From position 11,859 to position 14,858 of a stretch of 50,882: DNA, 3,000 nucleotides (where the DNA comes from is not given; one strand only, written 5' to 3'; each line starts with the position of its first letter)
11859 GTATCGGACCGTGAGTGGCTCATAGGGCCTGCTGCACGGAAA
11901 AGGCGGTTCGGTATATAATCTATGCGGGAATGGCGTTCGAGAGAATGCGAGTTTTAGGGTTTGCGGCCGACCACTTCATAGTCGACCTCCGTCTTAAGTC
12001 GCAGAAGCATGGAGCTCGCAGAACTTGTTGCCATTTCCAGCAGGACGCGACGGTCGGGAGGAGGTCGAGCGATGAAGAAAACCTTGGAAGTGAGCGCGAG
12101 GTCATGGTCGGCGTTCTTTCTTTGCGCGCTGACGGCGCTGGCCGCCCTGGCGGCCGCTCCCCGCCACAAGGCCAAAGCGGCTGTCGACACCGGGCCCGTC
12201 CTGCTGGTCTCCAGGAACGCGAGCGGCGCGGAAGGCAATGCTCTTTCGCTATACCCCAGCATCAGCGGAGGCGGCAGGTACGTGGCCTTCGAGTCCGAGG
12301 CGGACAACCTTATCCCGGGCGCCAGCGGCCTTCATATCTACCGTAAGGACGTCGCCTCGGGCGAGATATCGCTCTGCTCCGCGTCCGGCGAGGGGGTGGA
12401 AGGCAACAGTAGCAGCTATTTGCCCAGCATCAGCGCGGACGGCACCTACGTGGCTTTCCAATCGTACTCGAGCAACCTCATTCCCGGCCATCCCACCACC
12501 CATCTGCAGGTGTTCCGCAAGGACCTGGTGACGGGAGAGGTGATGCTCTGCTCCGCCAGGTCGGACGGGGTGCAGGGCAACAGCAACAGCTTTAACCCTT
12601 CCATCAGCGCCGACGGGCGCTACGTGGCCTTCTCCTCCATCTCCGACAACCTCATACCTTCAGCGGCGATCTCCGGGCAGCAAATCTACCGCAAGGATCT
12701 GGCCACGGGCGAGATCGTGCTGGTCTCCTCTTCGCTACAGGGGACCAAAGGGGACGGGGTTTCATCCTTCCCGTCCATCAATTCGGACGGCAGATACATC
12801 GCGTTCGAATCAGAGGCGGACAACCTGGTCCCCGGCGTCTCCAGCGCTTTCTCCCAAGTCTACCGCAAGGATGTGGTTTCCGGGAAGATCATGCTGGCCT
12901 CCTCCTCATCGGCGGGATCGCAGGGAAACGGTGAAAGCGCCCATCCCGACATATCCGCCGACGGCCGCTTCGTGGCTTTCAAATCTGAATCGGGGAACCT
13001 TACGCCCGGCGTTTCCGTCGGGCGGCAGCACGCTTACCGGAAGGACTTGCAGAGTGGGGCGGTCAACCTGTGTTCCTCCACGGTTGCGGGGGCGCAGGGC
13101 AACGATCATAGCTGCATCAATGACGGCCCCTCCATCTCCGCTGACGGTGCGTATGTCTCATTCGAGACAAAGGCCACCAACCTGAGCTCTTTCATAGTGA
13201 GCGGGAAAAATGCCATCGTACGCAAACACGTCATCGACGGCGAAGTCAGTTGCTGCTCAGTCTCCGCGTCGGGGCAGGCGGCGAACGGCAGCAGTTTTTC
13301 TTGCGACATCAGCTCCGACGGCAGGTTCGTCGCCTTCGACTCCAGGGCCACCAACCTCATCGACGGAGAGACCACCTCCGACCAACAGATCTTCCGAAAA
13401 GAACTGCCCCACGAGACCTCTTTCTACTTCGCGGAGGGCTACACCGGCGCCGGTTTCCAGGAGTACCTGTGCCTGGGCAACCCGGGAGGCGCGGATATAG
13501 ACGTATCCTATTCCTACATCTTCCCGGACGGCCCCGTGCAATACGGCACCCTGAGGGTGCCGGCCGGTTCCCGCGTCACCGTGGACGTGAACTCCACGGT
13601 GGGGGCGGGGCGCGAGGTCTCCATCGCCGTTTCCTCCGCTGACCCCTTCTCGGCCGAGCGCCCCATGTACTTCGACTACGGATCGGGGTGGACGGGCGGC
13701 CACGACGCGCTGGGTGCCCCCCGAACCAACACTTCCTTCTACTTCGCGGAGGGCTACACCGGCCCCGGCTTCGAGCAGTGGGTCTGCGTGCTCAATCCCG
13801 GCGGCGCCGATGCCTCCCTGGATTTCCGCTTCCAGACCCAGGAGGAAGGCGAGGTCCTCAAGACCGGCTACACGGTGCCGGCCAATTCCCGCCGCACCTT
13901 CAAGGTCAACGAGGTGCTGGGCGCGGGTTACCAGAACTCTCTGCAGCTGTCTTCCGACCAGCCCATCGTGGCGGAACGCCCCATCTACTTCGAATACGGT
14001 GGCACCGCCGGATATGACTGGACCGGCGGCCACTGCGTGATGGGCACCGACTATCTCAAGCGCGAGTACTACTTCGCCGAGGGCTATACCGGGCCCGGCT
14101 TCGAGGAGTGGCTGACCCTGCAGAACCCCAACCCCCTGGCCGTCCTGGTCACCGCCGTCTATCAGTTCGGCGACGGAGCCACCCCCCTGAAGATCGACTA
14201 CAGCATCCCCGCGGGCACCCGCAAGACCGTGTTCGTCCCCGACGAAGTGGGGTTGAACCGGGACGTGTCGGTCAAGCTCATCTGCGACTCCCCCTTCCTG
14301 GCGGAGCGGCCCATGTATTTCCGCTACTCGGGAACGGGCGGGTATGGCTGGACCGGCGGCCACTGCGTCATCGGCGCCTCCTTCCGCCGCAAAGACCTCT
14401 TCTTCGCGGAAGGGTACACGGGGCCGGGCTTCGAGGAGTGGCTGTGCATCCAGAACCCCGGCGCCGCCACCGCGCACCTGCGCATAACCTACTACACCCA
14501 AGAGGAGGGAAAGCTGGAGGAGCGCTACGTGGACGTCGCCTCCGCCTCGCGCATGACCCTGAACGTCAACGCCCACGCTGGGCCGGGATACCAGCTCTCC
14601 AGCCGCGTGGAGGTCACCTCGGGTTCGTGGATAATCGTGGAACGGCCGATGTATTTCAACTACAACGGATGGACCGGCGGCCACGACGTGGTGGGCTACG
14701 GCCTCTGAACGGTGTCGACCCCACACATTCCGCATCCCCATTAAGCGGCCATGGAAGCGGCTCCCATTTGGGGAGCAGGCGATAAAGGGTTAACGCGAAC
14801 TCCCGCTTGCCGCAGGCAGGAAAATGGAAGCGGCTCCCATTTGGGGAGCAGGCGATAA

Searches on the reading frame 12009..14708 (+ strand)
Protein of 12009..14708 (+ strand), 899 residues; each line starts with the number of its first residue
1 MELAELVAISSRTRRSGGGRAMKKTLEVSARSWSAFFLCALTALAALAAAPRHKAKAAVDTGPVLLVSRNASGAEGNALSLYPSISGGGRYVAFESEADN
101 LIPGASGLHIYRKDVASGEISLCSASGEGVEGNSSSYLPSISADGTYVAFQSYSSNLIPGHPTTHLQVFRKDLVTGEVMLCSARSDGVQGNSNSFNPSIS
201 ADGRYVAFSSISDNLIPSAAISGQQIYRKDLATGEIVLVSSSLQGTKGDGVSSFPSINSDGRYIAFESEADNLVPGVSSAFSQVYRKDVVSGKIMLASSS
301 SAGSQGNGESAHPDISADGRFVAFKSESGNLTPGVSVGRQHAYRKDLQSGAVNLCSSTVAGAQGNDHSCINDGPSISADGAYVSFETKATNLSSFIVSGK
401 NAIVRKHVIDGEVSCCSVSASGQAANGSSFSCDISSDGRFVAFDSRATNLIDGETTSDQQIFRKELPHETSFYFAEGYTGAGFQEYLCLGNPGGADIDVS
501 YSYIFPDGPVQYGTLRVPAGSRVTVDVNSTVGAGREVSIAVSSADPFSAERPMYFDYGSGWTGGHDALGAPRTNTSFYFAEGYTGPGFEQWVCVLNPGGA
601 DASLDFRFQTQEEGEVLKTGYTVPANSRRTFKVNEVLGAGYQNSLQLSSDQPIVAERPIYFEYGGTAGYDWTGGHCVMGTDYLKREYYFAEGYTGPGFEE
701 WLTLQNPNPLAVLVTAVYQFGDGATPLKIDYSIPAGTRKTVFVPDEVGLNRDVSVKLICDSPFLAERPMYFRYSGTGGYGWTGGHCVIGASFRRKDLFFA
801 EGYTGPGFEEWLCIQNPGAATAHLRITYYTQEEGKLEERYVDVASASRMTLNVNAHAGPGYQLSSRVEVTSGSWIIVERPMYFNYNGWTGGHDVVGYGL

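Call 3: search_protein_families(library=pfam, proteins=[window:12009-14708:+], max_evalue=0.01)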
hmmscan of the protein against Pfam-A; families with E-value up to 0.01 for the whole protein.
window:12009-14708:+ (899 aa): 3 families
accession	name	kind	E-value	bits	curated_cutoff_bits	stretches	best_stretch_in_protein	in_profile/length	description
PF18986.5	DUF5719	-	1.7e-13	50.8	26.2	1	469-544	50-128/319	Family of unknown function (DUF5719)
PF07676.18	PD40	-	2.3e-11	43.8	20.9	1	190-210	7-27/38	WD40-like Beta Propeller Repeat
PF07100.16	ASRT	-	2.2e-05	24.8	25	0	810-857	28-75/119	Anabaena sensory rhodopsin transducer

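Call 56: search_protein_families(library=ncbifam, proteins=[window:12009-14708:+], max_evalue=0.001)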
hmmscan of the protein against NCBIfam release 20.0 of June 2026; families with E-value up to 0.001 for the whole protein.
window:12009-14708:+ (899 aa): 3 families
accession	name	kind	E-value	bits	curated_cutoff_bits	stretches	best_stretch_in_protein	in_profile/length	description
TIGR02800.1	propeller_TolB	equivalog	2.2e-09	36.8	343.15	1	246-401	275-398/418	Tol-Pal system beta propeller repeat protein TolB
TIGR02171.1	Fb_sc_TIGR02171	subfamily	0.00026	19.1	544.35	0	309-353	351-390/912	TIGR02171 family lipoprotein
NF052230.1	T9SS_PorE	exception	0.00029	19.2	600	0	82-147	283-345/648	PorE family type IX secretion system protein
